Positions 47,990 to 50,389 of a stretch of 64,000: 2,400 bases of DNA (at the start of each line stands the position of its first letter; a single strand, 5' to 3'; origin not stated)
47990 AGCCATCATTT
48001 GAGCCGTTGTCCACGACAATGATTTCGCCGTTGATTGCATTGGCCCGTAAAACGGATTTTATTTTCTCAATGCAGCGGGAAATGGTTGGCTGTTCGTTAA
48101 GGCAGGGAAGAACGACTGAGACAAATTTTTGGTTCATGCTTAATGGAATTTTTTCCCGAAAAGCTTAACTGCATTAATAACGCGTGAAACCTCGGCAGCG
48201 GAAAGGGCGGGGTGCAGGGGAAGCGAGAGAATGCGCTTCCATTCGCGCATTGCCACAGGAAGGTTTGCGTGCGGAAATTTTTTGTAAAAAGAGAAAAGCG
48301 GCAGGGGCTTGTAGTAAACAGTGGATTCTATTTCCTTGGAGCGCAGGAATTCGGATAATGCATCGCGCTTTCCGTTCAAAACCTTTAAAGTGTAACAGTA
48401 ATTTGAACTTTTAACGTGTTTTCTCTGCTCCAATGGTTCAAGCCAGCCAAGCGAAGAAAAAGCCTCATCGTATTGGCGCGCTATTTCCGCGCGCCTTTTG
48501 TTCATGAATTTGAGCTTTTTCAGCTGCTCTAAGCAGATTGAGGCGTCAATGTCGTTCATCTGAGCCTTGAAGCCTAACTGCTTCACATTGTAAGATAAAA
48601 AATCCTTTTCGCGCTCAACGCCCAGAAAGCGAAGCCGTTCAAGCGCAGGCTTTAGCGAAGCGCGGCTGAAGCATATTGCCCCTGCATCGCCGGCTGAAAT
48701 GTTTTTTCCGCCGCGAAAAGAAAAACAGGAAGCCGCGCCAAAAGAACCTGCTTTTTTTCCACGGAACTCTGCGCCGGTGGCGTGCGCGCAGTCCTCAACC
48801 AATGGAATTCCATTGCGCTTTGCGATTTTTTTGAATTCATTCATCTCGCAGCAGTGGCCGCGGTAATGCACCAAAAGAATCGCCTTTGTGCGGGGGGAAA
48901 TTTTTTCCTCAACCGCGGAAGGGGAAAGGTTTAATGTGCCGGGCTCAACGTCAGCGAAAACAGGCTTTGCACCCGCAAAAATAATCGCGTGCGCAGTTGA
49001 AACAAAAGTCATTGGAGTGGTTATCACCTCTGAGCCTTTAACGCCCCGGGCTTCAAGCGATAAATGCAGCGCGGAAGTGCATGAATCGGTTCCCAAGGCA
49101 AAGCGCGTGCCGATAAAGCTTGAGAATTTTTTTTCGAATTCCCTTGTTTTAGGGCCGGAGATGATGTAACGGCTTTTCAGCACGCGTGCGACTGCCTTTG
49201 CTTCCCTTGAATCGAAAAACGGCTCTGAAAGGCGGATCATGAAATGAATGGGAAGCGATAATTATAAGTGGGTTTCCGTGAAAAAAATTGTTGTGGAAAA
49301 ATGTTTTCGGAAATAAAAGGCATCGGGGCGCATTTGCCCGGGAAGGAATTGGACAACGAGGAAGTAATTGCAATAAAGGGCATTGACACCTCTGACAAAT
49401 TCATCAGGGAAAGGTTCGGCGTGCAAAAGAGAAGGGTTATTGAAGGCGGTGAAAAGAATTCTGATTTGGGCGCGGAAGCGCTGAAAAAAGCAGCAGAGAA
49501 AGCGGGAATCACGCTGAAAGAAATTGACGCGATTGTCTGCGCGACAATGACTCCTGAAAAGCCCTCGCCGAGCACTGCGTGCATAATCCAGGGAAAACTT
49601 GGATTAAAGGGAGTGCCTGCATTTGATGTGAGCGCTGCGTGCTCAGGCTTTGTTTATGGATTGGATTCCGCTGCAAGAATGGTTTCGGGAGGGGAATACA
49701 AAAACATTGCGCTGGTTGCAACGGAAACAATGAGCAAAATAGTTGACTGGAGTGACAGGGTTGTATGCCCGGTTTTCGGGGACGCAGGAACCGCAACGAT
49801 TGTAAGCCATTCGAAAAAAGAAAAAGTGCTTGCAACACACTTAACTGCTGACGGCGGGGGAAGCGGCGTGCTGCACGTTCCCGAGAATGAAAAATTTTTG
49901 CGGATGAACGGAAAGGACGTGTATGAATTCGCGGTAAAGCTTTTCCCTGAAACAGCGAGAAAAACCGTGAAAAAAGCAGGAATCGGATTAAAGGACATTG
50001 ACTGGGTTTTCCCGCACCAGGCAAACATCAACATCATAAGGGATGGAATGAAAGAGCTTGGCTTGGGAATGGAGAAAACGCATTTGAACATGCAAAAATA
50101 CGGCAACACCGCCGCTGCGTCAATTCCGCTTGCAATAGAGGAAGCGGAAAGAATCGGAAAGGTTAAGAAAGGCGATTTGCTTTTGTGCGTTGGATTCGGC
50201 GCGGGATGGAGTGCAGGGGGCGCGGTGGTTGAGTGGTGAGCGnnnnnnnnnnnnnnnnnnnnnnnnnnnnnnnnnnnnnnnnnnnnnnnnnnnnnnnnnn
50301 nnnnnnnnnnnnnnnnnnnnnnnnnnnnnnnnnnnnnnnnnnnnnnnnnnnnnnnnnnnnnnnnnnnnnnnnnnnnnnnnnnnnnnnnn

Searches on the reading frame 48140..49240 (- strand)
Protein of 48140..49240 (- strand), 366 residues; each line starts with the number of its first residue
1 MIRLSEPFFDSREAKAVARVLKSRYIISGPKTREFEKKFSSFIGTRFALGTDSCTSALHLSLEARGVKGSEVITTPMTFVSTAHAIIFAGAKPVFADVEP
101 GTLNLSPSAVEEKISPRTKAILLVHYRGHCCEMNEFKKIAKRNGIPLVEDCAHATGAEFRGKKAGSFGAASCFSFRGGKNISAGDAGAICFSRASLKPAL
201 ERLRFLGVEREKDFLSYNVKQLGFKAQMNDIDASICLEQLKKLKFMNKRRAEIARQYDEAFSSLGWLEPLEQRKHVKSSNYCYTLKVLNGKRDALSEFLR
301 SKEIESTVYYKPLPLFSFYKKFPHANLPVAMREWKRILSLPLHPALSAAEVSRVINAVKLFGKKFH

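Call 21: search_protein_families(library=pfam, proteins=[window:48140-49240:-], max_evalue=0.001)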
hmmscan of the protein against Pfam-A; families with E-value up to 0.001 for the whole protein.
window:48140-49240:- (366 aa): 2 families
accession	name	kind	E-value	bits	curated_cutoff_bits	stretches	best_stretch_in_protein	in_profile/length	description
PF01041.23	DegT_DnrJ_EryC1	-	4.6e-108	362.1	19.8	1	10-358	4-359/360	DegT/DnrJ/EryC1/StrS aminotransferase family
PF00155.27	Aminotran_1_2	-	0.00034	20.3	19.7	0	33-291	45-313/361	Aminotransferase class I and II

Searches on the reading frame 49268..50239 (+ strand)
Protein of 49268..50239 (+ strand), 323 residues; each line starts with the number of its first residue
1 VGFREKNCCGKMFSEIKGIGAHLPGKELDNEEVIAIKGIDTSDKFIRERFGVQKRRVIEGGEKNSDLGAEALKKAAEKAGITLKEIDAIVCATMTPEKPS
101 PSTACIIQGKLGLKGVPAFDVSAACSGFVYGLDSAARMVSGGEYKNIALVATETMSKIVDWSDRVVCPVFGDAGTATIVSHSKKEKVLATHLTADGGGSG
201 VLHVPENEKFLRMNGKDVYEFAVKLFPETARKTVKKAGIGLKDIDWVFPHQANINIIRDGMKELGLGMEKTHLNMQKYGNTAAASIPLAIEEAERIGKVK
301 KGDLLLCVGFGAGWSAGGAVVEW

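Call 21: search_protein_families(library=pfam, proteins=[window:49268-50239:+], max_evalue=0.001)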
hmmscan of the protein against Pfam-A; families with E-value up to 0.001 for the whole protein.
window:49268-50239:+ (323 aa): 3 families
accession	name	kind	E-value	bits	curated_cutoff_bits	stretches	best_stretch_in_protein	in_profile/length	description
PF08541.16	ACP_syn_III_C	-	2.7e-33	114.4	26.6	1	235-323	2-90/90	3-Oxoacyl-[acyl-carrier-protein (ACP)] synthase III C terminal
PF08545.16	ACP_syn_III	-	1.3e-25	89.6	24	1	119-196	1-80/80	3-Oxoacyl-[acyl-carrier-protein (ACP)] synthase III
PF00108.29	Thiolase_N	-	2e-08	34.3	26.4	1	63-158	22-118/260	Thiolase, N-terminal domain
